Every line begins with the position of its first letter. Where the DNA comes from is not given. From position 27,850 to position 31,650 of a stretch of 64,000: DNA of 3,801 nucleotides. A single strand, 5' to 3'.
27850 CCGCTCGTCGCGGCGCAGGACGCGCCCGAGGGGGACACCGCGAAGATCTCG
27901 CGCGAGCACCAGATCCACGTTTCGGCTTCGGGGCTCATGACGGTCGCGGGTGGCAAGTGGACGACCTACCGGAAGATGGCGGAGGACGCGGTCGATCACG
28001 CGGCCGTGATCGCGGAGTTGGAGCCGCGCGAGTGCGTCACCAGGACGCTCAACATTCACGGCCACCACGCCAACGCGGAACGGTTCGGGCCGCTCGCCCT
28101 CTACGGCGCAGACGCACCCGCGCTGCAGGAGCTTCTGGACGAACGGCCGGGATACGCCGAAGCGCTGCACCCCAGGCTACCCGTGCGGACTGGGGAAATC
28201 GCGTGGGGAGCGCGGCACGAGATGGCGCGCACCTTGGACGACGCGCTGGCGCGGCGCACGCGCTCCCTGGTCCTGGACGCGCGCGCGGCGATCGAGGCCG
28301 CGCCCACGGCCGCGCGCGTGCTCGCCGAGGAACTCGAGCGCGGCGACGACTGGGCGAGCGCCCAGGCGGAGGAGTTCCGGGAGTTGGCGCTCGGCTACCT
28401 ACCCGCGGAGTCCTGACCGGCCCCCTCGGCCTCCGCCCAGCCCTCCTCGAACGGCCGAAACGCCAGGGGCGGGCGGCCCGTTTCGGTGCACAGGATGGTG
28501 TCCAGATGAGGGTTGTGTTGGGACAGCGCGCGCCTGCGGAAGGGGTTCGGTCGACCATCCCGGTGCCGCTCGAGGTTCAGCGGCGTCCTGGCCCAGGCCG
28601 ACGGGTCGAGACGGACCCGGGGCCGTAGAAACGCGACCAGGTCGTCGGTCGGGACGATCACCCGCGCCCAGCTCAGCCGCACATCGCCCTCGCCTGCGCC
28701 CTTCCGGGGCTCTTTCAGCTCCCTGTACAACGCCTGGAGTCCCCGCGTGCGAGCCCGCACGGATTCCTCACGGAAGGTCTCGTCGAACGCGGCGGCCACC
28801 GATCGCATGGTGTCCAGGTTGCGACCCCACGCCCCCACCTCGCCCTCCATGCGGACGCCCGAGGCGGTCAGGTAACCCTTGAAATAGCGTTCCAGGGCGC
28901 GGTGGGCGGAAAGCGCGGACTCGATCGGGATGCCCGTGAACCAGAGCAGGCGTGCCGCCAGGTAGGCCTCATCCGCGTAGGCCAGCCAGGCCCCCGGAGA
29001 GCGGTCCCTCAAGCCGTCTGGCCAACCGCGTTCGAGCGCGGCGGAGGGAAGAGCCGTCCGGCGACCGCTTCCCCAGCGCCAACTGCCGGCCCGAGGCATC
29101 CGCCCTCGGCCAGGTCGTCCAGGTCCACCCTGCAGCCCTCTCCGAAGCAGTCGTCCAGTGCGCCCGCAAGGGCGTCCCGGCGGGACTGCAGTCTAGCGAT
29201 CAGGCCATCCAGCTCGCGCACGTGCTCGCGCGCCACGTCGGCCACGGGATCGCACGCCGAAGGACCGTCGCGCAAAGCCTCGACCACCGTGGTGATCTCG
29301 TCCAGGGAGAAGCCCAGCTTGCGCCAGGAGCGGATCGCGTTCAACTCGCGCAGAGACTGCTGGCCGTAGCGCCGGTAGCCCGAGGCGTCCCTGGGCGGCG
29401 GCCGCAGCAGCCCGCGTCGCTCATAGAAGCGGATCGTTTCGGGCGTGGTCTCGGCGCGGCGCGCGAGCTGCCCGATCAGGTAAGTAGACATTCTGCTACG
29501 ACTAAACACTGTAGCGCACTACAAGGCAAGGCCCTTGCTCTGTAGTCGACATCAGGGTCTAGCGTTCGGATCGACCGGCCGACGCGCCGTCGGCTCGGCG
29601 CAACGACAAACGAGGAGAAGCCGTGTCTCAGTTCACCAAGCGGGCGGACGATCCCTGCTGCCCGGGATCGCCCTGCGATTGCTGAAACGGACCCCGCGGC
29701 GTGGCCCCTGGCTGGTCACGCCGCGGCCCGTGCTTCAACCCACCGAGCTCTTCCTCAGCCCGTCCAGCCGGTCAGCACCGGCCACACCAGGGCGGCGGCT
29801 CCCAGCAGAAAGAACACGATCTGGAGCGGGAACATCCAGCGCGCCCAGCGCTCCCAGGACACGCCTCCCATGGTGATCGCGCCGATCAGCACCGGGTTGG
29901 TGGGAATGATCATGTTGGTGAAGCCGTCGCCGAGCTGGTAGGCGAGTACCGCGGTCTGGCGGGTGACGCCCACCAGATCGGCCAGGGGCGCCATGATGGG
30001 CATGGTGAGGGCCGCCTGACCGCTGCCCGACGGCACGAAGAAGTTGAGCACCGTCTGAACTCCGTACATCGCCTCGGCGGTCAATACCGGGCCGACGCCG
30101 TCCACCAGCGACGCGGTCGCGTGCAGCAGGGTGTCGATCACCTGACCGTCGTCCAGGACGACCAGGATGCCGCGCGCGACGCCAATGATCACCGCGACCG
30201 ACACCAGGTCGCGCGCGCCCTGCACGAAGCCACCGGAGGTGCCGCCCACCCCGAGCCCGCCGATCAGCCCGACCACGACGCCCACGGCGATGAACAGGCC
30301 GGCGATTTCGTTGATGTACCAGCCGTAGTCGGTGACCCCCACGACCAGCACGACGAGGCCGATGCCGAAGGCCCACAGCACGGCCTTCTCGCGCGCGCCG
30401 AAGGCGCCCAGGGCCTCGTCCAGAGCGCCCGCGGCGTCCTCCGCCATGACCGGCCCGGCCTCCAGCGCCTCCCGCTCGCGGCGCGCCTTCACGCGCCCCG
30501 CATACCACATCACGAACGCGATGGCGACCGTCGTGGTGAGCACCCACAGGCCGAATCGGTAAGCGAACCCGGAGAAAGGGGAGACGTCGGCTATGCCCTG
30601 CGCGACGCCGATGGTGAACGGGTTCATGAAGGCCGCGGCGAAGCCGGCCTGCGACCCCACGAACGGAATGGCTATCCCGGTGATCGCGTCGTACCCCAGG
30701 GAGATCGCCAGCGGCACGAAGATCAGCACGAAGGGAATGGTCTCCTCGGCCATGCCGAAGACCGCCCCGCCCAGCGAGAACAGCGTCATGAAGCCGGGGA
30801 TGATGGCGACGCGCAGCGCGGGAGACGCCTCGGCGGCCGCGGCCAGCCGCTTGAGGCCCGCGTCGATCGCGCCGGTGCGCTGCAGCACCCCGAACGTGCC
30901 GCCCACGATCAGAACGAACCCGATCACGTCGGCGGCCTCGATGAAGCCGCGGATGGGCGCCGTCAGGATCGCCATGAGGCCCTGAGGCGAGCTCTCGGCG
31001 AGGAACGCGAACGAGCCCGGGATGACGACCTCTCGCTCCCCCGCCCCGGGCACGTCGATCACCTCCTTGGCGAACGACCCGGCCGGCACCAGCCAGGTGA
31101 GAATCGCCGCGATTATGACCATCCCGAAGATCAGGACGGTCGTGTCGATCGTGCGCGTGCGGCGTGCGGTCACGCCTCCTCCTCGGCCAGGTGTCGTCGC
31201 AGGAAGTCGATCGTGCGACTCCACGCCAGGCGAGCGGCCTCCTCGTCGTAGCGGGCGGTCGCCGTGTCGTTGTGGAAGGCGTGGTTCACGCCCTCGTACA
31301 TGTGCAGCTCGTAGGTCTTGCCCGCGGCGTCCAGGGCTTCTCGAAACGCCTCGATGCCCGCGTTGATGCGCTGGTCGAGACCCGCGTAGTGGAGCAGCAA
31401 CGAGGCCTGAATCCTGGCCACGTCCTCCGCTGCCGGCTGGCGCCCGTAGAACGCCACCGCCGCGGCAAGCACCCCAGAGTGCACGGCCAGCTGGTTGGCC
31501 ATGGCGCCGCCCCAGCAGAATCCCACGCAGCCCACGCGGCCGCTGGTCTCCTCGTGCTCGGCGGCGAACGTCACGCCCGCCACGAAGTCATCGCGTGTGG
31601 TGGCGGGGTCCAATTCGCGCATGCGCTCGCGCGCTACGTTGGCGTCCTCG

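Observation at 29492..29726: Mirror-image MerR-type promoters, one dedicated to a 20-codon Cys-rich micro-ORF (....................)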

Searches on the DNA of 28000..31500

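Call 5: search_rna_families(source=window, start=28000, end=31500, threshold=evalue, max_evalue=10)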
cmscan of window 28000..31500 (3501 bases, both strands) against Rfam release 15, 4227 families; matches with E-value up to 10: 3.
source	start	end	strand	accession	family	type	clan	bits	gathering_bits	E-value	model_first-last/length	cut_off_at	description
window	30319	30387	+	RF03780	mir-3389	Gene; miRNA;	-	18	75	9.9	1-69/69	no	mir-3389 microRNA precursor family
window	30906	30968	-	RF01516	v-snoRNA-1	Gene; snRNA; snoRNA; CD-box;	-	17.5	75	3.2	1-65/65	no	Human herpesvirus 1 small nucleolar RNA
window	30067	30144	-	RF00292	snoTBR5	Gene; snRNA; snoRNA; CD-box;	-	15.4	44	4.8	1-94/94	no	Small nucleolar RNA TBR5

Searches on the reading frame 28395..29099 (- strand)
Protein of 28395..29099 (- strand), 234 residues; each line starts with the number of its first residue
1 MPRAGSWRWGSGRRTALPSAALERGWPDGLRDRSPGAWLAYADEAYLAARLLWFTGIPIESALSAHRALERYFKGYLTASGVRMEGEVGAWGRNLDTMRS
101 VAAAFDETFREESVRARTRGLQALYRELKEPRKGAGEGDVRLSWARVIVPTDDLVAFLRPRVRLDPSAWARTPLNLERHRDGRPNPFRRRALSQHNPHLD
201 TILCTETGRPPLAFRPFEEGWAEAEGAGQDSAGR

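Call 3: search_protein_families(library=ncbifam, proteins=[window:28395-29099:-], max_evalue=1)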
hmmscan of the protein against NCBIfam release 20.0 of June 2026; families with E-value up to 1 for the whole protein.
window:28395-29099:- (234 aa): 0 families

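Call 4: search_protein_families(library=pfam, proteins=[window:28395-29099:-], max_evalue=1)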
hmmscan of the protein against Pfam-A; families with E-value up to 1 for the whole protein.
window:28395-29099:- (234 aa): 0 families

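Call 28: find_homologous_proteins(query=window:28398-29012:-, max_evalue=0.001)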
Query window:28398-29012:- (205 aa): 7 proteins with E <= 0.001 among 872 candidates.
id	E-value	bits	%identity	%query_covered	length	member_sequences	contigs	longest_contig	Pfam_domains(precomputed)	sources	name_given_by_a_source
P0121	3.1e-133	460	100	100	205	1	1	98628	-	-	-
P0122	9.2e-81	288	68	93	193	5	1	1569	-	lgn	-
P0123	2.0e-79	284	67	92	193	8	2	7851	-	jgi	jgi:hypothetical protein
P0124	1.1e-76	275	66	91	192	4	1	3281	-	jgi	jgi:hypothetical protein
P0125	1.5e-74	268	65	93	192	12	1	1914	-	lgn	-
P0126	7.1e-72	259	62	93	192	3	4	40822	-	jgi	jgi:hypothetical protein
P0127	3.3e-68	247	59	93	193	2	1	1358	-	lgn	-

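Call 39: predict_structure(alignment_id=A1)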
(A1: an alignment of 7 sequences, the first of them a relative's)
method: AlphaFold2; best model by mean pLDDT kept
length: 205 residues; sequences in the alignment: 7
mean_pLDDT: 44.0   pTM: 0.26
mean pLDDT of the five models: 44.0, 43.8, 42.1, 41.7, 41.3
residues with pLDDT >= 90: 0; 70-90: 3; 50-70: 50; < 50: 152
segments of 3 or more residues with pLDDT < 50: 1-29, 46-48, 50-66, 68-80, 98-100, 106-136, 162-205
pLDDT, mean of each block of 10 residues (from residue 1): 35 43 44 54 50 44 45 43 54 48 47 30 28 41 58 63 42 40 39 36 41
secondary structure, 60 per line:
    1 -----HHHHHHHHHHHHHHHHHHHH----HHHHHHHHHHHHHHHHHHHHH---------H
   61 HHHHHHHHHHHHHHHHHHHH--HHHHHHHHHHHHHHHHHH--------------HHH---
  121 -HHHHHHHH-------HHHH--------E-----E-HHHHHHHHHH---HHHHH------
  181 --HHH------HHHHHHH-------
elements in order: H6-25 H30-50 H60-80 H83-100 H122-129 H137-140 H157-166 H170-174 H192-198

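Call 68: search_protein_representatives(alignment_id=A1)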
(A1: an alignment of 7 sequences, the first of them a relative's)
Query: 7 sequences, 193 profile positions. Proteins with E-value up to 0.001 (for the whole library): 34; up to 1e-10: 24; up to 1e-30: 4. The best 34 are listed.
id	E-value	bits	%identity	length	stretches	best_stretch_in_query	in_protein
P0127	8.3e-104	361.4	-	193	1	1-193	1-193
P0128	1.8e-35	138.5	-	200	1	7-186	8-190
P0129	1.2e-34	135.8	-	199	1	9-186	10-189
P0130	7.1e-33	130.1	-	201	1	4-185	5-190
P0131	1.1e-30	122.9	-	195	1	6-182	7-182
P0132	1.3e-30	122.7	-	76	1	119-192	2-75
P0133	1.6e-29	119.1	-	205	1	5-187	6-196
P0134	1.3e-28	116.2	-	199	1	5-186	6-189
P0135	5.1e-28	114.2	-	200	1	4-186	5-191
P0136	1.5e-26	109.4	-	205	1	7-188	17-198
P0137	1.6e-26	109.3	-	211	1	3-185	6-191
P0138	4.9e-22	94.7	-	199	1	6-186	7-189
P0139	1.3e-20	90.0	-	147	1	5-141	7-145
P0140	7.1e-19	84.4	-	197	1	6-176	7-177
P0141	4.0e-17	78.7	-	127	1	4-98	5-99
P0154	1.4e-05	41.0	-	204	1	7-137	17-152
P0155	5.1e-05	39.2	-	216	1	3-50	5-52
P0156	9.7e-05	38.3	-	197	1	7-138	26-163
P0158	1.9e-04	37.3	-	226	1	2-105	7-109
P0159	5.8e-04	35.7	-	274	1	8-72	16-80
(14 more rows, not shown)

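Call 69: search_protein_families(library=pfam, proteins=[P0128, P0130, P0133, P0136, P0137, P0154, P0155, P0156, P0158, P0159], max_evalue=0.1)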
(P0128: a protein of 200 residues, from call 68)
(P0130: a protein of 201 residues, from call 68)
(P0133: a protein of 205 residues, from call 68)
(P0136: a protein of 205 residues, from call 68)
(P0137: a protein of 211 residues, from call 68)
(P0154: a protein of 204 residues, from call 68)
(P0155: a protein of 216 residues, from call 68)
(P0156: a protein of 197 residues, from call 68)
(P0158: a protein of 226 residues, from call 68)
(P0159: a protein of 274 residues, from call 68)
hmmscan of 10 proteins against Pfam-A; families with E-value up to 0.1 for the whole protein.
P0128 (200 aa): 1 family
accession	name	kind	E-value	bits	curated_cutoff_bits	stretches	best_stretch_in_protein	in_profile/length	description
PF05168.19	HEPN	-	1.3e-05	25.8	22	1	9-107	3-94/117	HEPN domain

P0130 (201 aa): 1 family
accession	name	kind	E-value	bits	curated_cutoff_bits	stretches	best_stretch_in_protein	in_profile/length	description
PF05168.19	HEPN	-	0.00024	21.7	22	1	10-111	4-96/117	HEPN domain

P0133 (205 aa): 1 family
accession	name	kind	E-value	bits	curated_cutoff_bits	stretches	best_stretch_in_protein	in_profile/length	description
PF07522.19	DRMBL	-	0.014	16.1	22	1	96-141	67-98/108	DNA repair metallo-beta-lactamase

P0136 (205 aa): 2 families
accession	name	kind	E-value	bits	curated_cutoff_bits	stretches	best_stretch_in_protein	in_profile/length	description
PF05168.19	HEPN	-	7.6e-09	36.2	22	1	46-137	31-105/117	HEPN domain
PF17761.7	DUF1016_N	-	0.032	14.8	32.8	0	59-121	32-91/137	DUF1016 N-terminal domain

P0137 (211 aa): 1 family
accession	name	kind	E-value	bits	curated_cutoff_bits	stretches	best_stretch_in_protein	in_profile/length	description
PF05168.19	HEPN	-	9.6e-07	29.4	22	1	11-114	3-99/117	HEPN domain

P0154 (204 aa): 0 families

P0155 (216 aa): 1 family
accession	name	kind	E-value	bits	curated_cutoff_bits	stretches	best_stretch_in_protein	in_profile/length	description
PF05168.19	HEPN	-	1e-05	26.1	22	1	10-76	3-69/117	HEPN domain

P0156 (197 aa): 1 family
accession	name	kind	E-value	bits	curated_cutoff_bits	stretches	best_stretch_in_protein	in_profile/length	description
PF05168.19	HEPN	-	4.8e-07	30.4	22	1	27-132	3-92/117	HEPN domain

P0158 (226 aa): 1 family
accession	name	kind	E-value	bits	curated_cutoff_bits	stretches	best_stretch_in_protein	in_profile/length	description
PF05168.19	HEPN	-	5.1e-06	27.1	22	1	13-110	3-94/117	HEPN domain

P0159 (274 aa): 2 families
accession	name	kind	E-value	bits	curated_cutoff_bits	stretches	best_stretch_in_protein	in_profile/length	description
PF05168.19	HEPN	-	1.8e-05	25.3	22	1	16-79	3-65/117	HEPN domain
PF07533.21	BRK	-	0.0025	17.9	23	1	162-181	21-40/44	BRK domain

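Call 71: search_dna_similar(query=P0128, collection=plasmids, mode=protein, max_evalue=0.001, max_rows=15)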
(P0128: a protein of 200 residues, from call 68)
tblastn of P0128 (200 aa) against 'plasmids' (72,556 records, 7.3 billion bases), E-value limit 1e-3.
No match.

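Call 72: find_homologous_proteins(query=P0128, max_evalue=0.00001)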
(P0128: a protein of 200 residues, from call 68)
Query P0128 (200 aa): 83 proteins with E <= 0.00001 among 149 candidates.
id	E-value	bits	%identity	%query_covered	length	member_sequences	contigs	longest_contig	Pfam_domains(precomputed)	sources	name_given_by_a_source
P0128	5.9e-133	459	100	100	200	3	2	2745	PF05168.20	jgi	-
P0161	2.4e-96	339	74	100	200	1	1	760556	-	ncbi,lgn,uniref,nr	ncbi:HEPN domain-containing protein [Dasania marina]|uniref:HEPN domain-containing protein n=1 Tax=D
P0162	2.0e-82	294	64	96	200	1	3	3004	PF05168.20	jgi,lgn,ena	-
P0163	6.6e-81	289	63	96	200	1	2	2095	-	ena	-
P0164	2.2e-80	287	64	96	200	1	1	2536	PF05168.20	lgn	-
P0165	1.2e-79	285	63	96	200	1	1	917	-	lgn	-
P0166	2.4e-79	284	64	96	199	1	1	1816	PF05168.20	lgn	-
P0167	3.0e-77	277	61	100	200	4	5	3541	-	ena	-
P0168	1.6e-76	275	61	100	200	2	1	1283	PF05168.20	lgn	-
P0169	8.5e-76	272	60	96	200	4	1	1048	-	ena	-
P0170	1.5e-74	268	59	100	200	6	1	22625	-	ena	-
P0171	5.9e-74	266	61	100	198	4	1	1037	-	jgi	-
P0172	1.1e-73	265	57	100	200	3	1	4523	PF05168.20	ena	-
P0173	1.3e-73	265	57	100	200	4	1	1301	PF05168.20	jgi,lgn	-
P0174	1.4e-71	259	57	100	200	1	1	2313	-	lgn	-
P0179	1.2e-68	249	57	97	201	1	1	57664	PF05168.20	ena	-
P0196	5.2e-63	231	52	100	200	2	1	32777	PF05168.20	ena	-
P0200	7.8e-62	227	52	100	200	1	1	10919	PF05168.20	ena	-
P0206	6.2e-61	224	53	100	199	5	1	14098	PF05168.20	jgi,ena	jgi:hypothetical protein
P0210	1.7e-60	222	51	99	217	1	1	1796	PF05168.20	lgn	-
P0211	5.8e-60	221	53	96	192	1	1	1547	PF05168.20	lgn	-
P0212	6.6e-60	220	52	100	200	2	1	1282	PF05168.20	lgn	-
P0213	7.6e-60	220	52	100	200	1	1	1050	PF05168.20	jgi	-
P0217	8.4e-57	210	50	100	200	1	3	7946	PF05168.20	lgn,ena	-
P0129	1.6e-54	203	49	100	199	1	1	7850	PF05168.20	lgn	-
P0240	1.0e-46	177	67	59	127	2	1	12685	PF05168.20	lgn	-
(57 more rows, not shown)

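Call 73: find_encoding_contigs(protein=P0161, flank=4000, max_places=3)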
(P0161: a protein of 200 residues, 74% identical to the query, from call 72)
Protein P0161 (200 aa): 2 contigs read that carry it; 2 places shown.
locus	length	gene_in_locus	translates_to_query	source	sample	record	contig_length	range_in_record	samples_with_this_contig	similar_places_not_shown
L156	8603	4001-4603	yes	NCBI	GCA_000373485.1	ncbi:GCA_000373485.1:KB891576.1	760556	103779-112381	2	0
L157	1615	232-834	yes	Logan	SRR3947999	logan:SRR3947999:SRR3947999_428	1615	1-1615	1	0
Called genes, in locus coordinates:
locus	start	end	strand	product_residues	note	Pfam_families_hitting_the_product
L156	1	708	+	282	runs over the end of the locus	PF13509:S1_2, PF17783:WHD_CvfB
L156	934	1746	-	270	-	PF07819:PGAP1 (weak), PF12146:Hydrolase_4, PF00561:Abhydrolase_1, PF12697:Abhydrolase_6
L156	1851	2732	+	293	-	-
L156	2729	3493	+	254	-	PF00977:His_biosynth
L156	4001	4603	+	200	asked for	-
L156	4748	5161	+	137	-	PF04828:GFA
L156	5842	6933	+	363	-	-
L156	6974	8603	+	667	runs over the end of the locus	PF02028:BCCT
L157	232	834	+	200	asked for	-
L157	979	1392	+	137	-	PF04828:GFA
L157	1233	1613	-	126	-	?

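Call 77: search_protein_families(library=padloc, proteins=[P0121, P0128, P0136], max_evalue=0.01)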
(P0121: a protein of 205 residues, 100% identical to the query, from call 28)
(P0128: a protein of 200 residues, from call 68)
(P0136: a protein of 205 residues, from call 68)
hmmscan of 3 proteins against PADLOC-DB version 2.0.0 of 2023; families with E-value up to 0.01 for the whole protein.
P0121 (205 aa): 0 families

P0128 (200 aa): 0 families

P0136 (205 aa): 0 families

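Call 78: search_protein_families(library=ncbifam, proteins=[P0121, P0128, P0136], max_evalue=0.01)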
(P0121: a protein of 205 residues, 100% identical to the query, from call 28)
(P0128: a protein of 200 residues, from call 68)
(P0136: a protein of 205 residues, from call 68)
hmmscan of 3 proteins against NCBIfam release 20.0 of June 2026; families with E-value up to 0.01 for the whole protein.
P0121 (205 aa): 0 families

P0128 (200 aa): 0 families

P0136 (205 aa): 0 families
